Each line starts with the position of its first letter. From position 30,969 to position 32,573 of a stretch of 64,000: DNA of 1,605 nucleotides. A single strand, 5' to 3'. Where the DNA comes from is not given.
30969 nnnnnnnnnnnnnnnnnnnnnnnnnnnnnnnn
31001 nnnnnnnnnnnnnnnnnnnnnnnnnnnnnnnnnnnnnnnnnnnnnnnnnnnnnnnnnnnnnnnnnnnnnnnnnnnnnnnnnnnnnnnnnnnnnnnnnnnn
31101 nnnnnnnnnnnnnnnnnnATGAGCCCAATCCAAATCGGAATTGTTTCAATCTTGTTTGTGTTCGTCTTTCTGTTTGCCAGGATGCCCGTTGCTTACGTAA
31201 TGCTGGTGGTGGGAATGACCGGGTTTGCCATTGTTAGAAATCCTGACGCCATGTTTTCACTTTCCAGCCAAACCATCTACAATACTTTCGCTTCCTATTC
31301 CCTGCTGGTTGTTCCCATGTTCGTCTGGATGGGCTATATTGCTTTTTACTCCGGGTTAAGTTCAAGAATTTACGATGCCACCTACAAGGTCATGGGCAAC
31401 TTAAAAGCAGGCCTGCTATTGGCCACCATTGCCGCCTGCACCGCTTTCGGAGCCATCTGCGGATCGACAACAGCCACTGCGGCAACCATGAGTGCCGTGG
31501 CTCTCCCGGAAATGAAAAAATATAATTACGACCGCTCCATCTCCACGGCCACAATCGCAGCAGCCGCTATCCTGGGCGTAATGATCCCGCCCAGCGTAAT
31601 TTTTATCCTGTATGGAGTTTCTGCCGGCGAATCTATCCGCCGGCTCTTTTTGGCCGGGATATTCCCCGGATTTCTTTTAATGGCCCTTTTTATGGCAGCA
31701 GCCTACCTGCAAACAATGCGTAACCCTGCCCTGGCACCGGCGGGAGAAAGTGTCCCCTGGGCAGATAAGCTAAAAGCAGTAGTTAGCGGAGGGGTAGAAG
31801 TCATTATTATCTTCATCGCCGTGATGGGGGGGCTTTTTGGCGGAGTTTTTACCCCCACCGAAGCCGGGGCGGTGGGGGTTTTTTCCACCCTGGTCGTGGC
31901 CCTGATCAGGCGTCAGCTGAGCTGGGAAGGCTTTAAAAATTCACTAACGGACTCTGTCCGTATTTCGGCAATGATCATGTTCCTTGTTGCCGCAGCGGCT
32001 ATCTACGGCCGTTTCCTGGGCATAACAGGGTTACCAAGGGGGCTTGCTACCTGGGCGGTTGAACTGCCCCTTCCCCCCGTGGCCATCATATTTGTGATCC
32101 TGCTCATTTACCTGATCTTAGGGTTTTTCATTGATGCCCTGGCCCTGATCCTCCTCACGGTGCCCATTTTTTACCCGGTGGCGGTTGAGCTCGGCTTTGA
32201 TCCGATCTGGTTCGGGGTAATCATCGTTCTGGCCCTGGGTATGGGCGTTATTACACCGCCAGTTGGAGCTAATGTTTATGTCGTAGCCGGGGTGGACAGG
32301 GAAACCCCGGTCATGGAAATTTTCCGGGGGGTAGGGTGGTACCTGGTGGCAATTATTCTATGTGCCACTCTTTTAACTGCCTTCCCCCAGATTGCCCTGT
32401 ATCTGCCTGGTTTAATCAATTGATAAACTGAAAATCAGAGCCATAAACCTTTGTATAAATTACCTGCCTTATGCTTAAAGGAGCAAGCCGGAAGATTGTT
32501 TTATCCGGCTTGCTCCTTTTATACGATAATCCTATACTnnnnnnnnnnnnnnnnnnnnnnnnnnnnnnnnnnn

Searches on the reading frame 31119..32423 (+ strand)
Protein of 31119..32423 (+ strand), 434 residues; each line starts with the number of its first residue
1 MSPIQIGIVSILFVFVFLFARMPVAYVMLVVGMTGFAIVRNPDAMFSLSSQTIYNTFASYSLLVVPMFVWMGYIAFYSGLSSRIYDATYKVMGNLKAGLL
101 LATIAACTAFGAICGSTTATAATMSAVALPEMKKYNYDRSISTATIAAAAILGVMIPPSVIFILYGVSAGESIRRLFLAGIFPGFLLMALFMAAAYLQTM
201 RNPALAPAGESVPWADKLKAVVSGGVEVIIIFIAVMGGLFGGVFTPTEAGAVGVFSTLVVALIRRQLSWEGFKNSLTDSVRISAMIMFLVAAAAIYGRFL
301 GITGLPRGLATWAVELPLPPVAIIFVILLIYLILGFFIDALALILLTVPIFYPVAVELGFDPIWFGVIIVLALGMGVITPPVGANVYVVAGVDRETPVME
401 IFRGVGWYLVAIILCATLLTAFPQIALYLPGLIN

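Call 20: search_protein_families(library=pfam, proteins=[window:31119-32423:+])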
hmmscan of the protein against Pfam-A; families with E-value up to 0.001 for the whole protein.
window:31119-32423:+ (434 aa): 2 families
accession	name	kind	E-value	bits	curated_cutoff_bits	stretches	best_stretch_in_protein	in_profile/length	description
PF06808.19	DctM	-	9.4e-90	301.8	23.8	1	12-425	2-413/413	Tripartite ATP-independent periplasmic transporter, DctM component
PF03600.22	CitMHS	-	4e-10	39.8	31.9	2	16-368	3-334/336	Citrate transporter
